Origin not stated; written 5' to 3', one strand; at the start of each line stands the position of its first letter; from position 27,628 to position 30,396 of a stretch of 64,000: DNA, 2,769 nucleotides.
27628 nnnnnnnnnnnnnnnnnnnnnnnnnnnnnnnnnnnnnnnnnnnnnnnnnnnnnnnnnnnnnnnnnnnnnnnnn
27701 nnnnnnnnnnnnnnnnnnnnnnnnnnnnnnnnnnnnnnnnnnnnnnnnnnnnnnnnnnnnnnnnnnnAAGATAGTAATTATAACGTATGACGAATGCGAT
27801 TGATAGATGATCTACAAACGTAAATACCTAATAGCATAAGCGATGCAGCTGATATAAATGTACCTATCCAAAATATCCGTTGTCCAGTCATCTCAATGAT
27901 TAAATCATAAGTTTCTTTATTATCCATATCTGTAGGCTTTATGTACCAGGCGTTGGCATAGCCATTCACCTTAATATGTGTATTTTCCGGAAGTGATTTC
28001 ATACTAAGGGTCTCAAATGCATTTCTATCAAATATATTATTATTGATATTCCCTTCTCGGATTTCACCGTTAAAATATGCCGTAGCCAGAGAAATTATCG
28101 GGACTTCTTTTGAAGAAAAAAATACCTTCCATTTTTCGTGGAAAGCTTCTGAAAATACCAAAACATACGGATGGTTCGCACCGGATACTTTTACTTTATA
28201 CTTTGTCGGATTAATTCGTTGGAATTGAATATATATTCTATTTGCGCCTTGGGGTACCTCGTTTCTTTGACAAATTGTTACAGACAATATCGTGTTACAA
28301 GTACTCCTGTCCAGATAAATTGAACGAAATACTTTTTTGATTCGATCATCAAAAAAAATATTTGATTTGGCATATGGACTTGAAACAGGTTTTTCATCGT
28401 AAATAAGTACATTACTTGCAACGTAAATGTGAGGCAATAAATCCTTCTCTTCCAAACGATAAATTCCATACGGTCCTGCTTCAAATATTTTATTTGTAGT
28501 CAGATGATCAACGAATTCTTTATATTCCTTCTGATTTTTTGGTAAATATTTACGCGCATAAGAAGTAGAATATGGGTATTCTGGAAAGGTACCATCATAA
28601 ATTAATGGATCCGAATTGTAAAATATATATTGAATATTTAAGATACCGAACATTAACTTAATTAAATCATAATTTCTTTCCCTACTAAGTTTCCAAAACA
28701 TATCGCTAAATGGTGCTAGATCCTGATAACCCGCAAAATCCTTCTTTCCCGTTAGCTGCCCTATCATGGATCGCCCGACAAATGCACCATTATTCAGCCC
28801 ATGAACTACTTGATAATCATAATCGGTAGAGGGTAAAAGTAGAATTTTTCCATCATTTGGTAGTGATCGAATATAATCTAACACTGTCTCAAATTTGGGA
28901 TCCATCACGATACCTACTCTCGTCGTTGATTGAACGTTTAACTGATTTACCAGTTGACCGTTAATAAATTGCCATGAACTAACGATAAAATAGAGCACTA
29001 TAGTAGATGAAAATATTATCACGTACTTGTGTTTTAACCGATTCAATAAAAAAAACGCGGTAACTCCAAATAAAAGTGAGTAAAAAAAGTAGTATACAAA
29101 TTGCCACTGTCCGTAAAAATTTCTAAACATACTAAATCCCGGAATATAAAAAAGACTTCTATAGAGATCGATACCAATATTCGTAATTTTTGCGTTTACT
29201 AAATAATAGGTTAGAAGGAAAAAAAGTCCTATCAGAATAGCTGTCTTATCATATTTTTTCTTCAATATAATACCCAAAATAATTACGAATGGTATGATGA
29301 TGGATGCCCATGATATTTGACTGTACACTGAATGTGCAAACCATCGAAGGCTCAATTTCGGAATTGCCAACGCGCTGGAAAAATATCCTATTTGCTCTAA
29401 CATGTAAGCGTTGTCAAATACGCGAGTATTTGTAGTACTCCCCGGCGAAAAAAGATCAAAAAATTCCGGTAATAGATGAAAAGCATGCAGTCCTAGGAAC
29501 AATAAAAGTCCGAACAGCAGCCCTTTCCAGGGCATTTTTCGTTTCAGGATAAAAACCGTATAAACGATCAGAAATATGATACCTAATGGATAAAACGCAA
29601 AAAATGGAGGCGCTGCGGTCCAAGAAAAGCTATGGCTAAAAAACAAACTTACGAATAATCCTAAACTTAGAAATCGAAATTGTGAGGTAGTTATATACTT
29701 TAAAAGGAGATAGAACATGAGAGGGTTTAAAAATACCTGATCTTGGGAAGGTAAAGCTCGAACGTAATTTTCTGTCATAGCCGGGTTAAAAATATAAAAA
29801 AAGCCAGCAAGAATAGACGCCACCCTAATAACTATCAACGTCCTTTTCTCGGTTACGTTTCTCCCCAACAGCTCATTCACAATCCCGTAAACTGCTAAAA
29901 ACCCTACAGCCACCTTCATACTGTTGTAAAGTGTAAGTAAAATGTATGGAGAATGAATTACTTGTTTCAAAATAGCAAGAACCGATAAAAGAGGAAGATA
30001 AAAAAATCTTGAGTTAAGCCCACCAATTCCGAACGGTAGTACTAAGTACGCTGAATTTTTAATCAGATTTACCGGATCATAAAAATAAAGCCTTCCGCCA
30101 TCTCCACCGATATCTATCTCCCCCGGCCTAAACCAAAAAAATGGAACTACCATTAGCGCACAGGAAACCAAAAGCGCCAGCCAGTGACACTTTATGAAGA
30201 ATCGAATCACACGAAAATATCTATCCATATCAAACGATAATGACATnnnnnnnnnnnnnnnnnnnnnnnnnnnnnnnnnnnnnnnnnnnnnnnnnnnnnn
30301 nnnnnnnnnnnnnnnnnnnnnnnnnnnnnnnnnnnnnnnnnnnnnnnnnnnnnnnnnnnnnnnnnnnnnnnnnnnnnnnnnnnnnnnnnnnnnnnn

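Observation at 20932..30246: AT-rich island encoding three paralogous giant membrane proteins (710, ~1250 and 822 aa) with shared N-terminal GGD loop motif, shared C-terminal domain and terminal TM anchor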

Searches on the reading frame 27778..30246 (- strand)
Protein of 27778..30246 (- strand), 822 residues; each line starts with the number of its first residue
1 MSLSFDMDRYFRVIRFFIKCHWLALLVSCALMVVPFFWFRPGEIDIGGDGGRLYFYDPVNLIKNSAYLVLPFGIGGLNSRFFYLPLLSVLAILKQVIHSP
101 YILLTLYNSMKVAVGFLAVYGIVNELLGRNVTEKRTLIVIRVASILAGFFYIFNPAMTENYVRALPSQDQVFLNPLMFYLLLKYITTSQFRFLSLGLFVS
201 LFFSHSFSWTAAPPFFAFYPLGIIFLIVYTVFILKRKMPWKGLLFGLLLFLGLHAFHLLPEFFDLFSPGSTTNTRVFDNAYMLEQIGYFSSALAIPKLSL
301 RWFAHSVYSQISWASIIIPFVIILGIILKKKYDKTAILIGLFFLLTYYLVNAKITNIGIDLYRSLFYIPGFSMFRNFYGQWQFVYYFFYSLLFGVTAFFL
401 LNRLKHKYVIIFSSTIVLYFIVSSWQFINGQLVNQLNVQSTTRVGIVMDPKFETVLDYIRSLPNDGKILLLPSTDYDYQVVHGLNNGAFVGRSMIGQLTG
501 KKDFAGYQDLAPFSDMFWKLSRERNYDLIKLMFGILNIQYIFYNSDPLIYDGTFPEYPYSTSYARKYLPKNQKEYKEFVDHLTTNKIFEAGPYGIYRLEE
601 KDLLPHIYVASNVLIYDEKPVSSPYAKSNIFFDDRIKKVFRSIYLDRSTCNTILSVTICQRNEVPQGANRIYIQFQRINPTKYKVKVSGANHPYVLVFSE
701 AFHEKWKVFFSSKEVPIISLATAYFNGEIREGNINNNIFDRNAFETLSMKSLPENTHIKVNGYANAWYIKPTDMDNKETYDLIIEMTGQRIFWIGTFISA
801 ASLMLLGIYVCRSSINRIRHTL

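Call 4: search_protein_families(library=pfam, proteins=[window:27778-30246:-], max_evalue=1)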
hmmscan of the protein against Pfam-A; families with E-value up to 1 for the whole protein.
window:27778-30246:- (822 aa): 0 families

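Call 5: search_protein_families(library=ncbifam, proteins=[window:27778-30246:-], max_evalue=1)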
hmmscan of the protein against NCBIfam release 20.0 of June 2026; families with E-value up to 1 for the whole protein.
window:27778-30246:- (822 aa): 0 families

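Call 9: search_solved_structures(query=window:27778-30246:-, max_evalue=10)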
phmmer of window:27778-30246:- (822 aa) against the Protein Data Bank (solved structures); distinct sequences matched with E-value up to 10: 0.

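Call 11: find_homologous_proteins(query=window:27778-30246:-)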
Query window:27778-30246:- (822 aa): 429 proteins with E <= 0.001 among 8000 candidates; the best 120 are listed.
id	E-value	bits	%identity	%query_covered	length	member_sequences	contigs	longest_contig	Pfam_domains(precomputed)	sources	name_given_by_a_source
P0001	0.0e+0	1851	100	99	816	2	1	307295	-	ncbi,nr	ncbi:MAG: hypothetical protein Q8L37_00605 [Candidatus Gottesmanbacteria bacterium]|nr:hypothetical 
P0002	0.0e+0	1172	64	98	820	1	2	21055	-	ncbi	-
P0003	0.0e+0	1043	59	96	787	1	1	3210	-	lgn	-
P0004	2.2e-293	994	55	96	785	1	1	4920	-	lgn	-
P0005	8.7e-291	985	56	93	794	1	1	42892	-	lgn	-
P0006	1.7e-278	944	53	98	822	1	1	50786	-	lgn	-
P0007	1.1e-268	912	51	96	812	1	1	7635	-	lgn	-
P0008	2.9e-265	901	51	97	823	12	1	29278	-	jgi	-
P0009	4.3e-263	894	50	98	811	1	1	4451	-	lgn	-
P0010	6.6e-261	886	51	97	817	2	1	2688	-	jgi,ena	-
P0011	3.7e-257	874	49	96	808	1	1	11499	-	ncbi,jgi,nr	ncbi:hypothetical protein C4577_03815 [Candidatus Parcubacteria bacterium]|nr:MAG: hypothetical prot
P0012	8.4e-257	873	50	97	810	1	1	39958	-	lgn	-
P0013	5.0e-256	870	50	96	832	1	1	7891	-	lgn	-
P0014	2.3e-253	861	50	97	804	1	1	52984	-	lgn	-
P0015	5.9e-252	857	51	95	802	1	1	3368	-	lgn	-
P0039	6.0e-227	774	45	94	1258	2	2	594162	PF00534.27,PF13692.13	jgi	-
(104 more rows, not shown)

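Call 17: search_solved_structures(query=A1, max_evalue=10)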
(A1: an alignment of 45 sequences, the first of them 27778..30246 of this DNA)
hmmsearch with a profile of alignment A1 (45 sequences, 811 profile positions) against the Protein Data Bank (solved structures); distinct sequences matched with E-value up to 10: 0.

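Call 26: search_protein_families(library=pfam, alignment_id=A1, max_evalue=0.01)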
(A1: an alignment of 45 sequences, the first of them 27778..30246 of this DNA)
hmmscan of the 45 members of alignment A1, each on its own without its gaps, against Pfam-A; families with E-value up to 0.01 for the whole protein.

A. member 1, window:27778-30246:- (822 aa): 0 families

B. families by the number of members that match (of 45 scanned): 5 families
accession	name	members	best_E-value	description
PF02553.20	CbiN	2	0.00033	Cobalt transport protein component CbiN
PF11028.14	TMEM260-like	1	0.00084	Protein O-mannosyl-transferase TMEM260-like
PF09964.14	DUF2198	1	0.0024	Uncharacterized protein conserved in bacteria (DUF2198)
PF01027.25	Bax1-I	1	0.0037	Inhibitor of apoptosis-promoting Bax1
PF11992.13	TgpA_N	1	0.0056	TgpA N-terminal domain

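Call 27: predict_structure(alignment_id=A1)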
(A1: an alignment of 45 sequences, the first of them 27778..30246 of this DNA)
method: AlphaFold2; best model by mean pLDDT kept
length: 822 residues; sequences in the alignment: 45
mean_pLDDT: 87.9   pTM: 0.88
mean pLDDT of the five models: 87.9, 86.3, 85.7, 85.3, 84.6
residues with pLDDT >= 90: 503; 70-90: 250; 50-70: 60; < 50: 9
segments of 3 or more residues with pLDDT < 50: 1-4, 297-300
pLDDT, mean of each block of 10 residues (from residue 1): 58 85 95 95 86 89 90 89 93 95 95 97 89 90 97 85 77 94 94 95 88 73 95 94 96 95 83 79 80 57 56 78 86 88 89 70 78 70 89 95 93 94 91 89 93 96 94 93 94 93 94 93 94 95 96 89 92 96 95 95 92 82 78 71 89 80 73 93 93 93 93 74 89 79 84 92 94 91 94 95 95 85 73
secondary structure, 60 per line:
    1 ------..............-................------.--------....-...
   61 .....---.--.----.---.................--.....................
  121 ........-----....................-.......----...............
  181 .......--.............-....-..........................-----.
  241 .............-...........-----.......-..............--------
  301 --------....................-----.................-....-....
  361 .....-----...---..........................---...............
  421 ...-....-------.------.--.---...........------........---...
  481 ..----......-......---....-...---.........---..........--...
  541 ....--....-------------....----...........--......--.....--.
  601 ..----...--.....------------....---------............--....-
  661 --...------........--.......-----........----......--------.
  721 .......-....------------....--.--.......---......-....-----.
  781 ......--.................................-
elements in order (helices of 4 or more, strands of 3 or more residues): H7-20 H22-37 H53-56 H58-65 H81-97 H100-128 H134-153 H155-161 H166-187 H190-202 H204-207 H209-234 H240-253 H255-265 H271-277 H279-292 H309-328 H334-350 H352-355 H357-365 H377-402 H406-423 H425-428 H450-460 E467-474 E478-482 E487-492 H494-499 E503-506 H514-522 H526-535 E538-544 H547-550 H564-567 H572-582 E585-590 E593-597 E607-609 E612-616 H629-632 E642-646 H647-653 H656-659 E663-665 E672-679 E682-688 E694-701 E706-711 E720-724 E729-732 H745-748 E757-760 E764-769 H771-774 E780-786 H789-821

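Call 29: find_encoding_contigs(protein=P0039, flank=10000, max_places=2)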
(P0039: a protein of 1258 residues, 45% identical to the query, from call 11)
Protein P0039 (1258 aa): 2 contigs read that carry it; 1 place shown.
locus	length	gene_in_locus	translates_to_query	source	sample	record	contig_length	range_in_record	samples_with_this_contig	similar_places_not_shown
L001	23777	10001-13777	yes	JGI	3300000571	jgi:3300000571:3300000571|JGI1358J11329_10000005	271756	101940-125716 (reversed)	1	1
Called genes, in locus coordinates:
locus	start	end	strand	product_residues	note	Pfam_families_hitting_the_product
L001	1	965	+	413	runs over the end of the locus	PF08421:Methyltransf_13, PF13489:Methyltransf_23, PF13847:Methyltransf_31 (faint), PF08241:Methyltransf_11, PF08242:Methyltransf_12 (faint), PF08484:Methyltransf_14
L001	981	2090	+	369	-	PF00534:Glycos_transf_1 (faint), PF26337:Gtf3_C (weak)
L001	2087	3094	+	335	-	PF00535:Glycos_transf_2, PF10111:Glyco_tranf_2_2, PF13641:Glyco_tranf_2_3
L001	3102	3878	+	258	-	PF00483:NTP_transferase, PF12804:NTP_transf_3 (weak)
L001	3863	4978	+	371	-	PF01073:3Beta_HSD, PF01370:Epimerase, PF16363:GDP_Man_Dehyd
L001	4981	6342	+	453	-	PF03721:UDPG_MGDP_dh_N, PF00984:UDPG_MGDP_dh, PF03720:UDPG_MGDP_dh_C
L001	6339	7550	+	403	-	PF08421:Methyltransf_13, PF13489:Methyltransf_23, PF08241:Methyltransf_11 (faint), PF08242:Methyltransf_12 (weak), PF08484:Methyltransf_14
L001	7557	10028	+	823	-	-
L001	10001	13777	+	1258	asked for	PF00534:Glycos_transf_1, PF13692:Glyco_trans_1_4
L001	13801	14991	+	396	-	PF00534:Glycos_transf_1, PF13692:Glyco_trans_1_4, PF26337:Gtf3_C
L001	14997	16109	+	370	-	PF01041:DegT_DnrJ_EryC1, PF00266:Aminotran_5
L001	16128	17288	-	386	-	PF00534:Glycos_transf_1, PF13692:Glyco_trans_1_4, PF26337:Gtf3_C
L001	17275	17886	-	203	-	PF00132:Hexapep, PF14602:Hexapep_2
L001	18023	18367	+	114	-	-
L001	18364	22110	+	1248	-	-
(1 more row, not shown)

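Call 47: find_related_loci(query=A1, collection=genome_contigs, flank=10000)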
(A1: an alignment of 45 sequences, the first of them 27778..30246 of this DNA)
Query A1 (822 aa) in genome_contigs; peptide patterns used: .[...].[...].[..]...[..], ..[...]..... (x = any residue, [..] = any of these).
265 stretches matched a pattern; 155 encode a relative of the query (tblastn E <= 1e-3); the best 80 are kept; 72 distinct loci.
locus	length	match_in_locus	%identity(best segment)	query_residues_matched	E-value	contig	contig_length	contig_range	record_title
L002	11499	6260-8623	49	34-820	0e+0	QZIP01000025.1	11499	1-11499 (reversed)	MAG: Candidatus Parcubacteria bacterium isolate SURF_62 Ga0104751_1007678, whole genome shotgun sequence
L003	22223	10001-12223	50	34-794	0e+0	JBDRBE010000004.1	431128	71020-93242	MAG: Candidatus Levyibacteriota bacterium isolate MEGAHIT-group-1.104 k141_1245768, whole genome shotgun sequence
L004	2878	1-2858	51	12-813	0e+0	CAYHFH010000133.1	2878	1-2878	MAG TPA_asm: uncultured Gammaproteobacteria bacterium isolate ERP119705_co10_87 genome assembly, contig: NODE_26692_leng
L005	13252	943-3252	48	34-800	0e+0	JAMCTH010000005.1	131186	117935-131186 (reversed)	MAG: Patescibacteria group bacterium isolate FK_Sedi_A_Bin.175 NODE_133_length_131186_cov_5.29273, whole genome shotgun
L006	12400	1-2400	42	31-804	0e+0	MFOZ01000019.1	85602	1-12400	MAG: Candidatus Levybacteria bacterium RIFCSPLOWO2_01_FULL_42_15 rifcsplowo2_01_scaffold_302, whole genome shotgun seque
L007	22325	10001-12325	46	26-799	0e+0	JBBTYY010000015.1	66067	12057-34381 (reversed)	MAG: Patescibacteria group bacterium isolate H52-bin050_1 H52_bin050_1_000000000015, whole genome shotgun sequence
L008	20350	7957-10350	42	9-809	0e+0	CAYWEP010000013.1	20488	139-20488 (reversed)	MAG TPA_asm: uncultured Gammaproteobacteria bacterium isolate SRP269290_co3_1003 genome assembly, contig: NODE_2644_leng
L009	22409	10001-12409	42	14-818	0e+0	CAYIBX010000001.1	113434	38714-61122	MAG TPA_asm: uncultured Gammaproteobacteria bacterium isolate ERP119705_co18_370 genome assembly, contig: NODE_77_length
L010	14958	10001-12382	42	20-816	0e+0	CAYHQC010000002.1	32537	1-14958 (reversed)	MAG TPA_asm: uncultured Gammaproteobacteria bacterium isolate ERP119705_co15_352 genome assembly, contig: NODE_1076_leng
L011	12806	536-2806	40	13-799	0e+0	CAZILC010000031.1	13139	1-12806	MAG TPA_asm: uncultured Gammaproteobacteria bacterium isolate SRP200132_co1_59 genome assembly, contig: NODE_8295_length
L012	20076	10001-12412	42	18-820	0e+0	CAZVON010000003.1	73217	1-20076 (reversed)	MAG TPA_asm: uncultured Gammaproteobacteria bacterium isolate SRP269290_co3_805 genome assembly, contig: NODE_265_length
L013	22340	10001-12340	41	7-795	0e+0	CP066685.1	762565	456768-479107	MAG: Candidatus Levyibacteriota bacterium isolate NC_groundwater_389_Ag_B-0.1um_36_40 chromosome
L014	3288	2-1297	58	375-810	0e+0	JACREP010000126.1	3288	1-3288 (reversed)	MAG: Candidatus Gottesmanbacteria bacterium isolate NC_groundwater_1702_Pr3_B-0.1um_50_12 SR-2_scaffold_141_4162871, who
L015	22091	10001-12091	39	20-813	6e-177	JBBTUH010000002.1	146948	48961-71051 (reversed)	MAG: Patescibacteria group bacterium isolate H41-bin250_1 H41_bin250_1_000000000002, whole genome shotgun sequence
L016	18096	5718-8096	41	7-808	0e+0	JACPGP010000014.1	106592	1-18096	MAG: Candidatus Levyibacteriota bacterium isolate NC_groundwater_391_Ag_B-0.1um_40_33 GD18-4_B1_scaffold_397349, whole g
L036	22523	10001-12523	23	7-810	8e-27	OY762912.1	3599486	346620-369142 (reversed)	MAG: Methanothrix sp. isolate 80880379-7421-4bc7-b5fd-f9f5169ec620 genome assembly, chromosome: 1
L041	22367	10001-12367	22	12-817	2e-20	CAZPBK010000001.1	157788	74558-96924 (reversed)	MAG TPA_asm: uncultured Gammaproteobacteria bacterium isolate binchicken_co13_472 genome assembly, contig: NODE_20_lengt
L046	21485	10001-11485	22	313-811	2e-19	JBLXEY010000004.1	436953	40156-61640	MAG: Rhodospirillales bacterium isolate ET02-02 T02maxbin_out.002RE.5K@4, whole genome shotgun sequence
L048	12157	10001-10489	29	625-800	2e-18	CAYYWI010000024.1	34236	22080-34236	MAG TPA_asm: uncultured Dehalococcoidia bacterium isolate SRP263991_co7_909 genome assembly, contig: NODE_1591_length_34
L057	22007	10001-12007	22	114-818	9e-17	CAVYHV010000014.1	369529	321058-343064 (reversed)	MAG: Candidatus Bathyarchaeota archaeon isolate MFD03726.bin.1.202 genome assembly, contig: contig_33691, whole genome s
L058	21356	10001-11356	23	334-810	7e-19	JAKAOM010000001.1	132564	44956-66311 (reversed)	MAG: Candidatus Micrarchaeota archaeon isolate YF1.bin18 NODE_93_length_132564_cov_2.379879, whole genome shotgun sequen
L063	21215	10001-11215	23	373-810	9e-15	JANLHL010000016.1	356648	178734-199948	MAG: Candidatus Roizmanbacteria bacterium isolate P6-16 k99_246476, whole genome shotgun sequence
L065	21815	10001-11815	22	141-795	3e-14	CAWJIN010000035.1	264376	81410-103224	MAG: Candidatus Bathyarchaeota archaeon isolate MFD03726.bin.2.171 genome assembly, contig: contig_33441, whole genome s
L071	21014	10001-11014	25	469-810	5e-13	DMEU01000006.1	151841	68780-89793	MAG TPA_asm: Candidatus Omnitrophota bacterium isolate UBA9636 contig_517, whole genome shotgun sequence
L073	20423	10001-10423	30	673-804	8e-13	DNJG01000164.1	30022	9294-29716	MAG TPA_asm: Nitrospinota bacterium isolate UBA9963 contig_996, whole genome shotgun sequence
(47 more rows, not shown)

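Call 65: fold_search(model_id=the predicted structure, library=pdb)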
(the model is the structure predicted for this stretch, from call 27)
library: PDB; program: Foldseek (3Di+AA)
matches with E <= 10: 329; with E <= 0.001: 7
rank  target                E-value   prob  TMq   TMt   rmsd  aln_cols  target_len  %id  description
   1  6w98_A                5.9e-10  1.00  0.43  0.28  22.0       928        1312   10  Single-Particle Cryo-EM Structure of Arabinofuranosyltransferase AftD from Mycobacteria (released 2020-05-13)
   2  6wby                  1.1e-08  1.00  0.48  0.33  20.9       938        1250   10  Single-Particle Cryo-EM Structure of Arabinofuranosyltransferase AftD from Mycobacteria, Mutant R1389S Class 2 (released 2020-05-13)
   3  6wbx                  2.9e-07  1.00  0.45  0.31  22.0       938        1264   10  Single-Particle Cryo-EM Structure of Arabinofuranosyltransferase AftD from Mycobacteria, Mutant R1389S Class 1 (released 2020-05-13)
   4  3wak                  4.2e-06  1.00  0.31  0.30  22.4       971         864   12  Crystal structure of the Archaeoglobus fulgidus oligosaccharyltransferase (O29867_ARCFU) in the apo form (released 2013-10-30)
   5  9n9j_I                6.8e-06  1.00  0.33  0.37  14.6       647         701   10  Structure of a GRP94 folding intermediate engaged with a CCDC134- and FKBP11-bound secretory translocon (released 2025-11-19)
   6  6ezn_F                7.1e-06  1.00  0.39  0.47  13.3       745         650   11  Cryo-EM structure of the yeast oligosaccharyltransferase (OST) complex (released 2018-01-17)
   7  6c26_A                2.4e-05  1.00  0.39  0.47  12.9       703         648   11  The Cryo-EM structure of a eukaryotic oligosaccharyl transferase complex (released 2018-01-31)
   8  5ezm                  1.9e-02  0.84  0.23  0.30  18.1       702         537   12  Crystal Structure of ArnT from Cupriavidus metallidurans in the apo state (released 2016-02-17)
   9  5d58                  6.5e-02  0.13  0.08  0.12  25.1       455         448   15  In meso in situ serial X-ray crystallography structure of the PepTSt-Ala-Phe complex at 100 K (released 2016-01-13)
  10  8if8_B                7.0e-02  0.47  0.22  0.26  20.3       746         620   10  Arabinosyltransferase AftA (released 2023-05-31)
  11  9l0b_A                7.7e-02  0.14  0.09  0.16  24.5       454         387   12  structure of MCT2-embigin complex (released 2025-12-24)
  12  6kki                  9.6e-02  0.12  0.08  0.14  22.4       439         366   12  Crystal structure of Drug:Proton Antiporter-1 (DHA1) Family SotB, in the inward-occluded conformation (released 2020-07-29)
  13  5f15                  1.0e-01  0.44  0.21  0.28  18.8       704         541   11  Crystal Structure of ArnT from Cupriavidus metallidurans bound to Undecaprenyl phosphate (released 2016-02-17)
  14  7d5p_B                1.3e-01  0.10  0.07  0.11  24.8       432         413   12  Structure of NorC transporter in an outward-open conformation in complex with a single-chain Indian camelid antibody (released 2021-06-09)
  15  4pyp                  1.7e-01  0.14  0.08  0.13  21.1       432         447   15  Crystal structure of the human glucose transporter GLUT1 (released 2014-05-21)
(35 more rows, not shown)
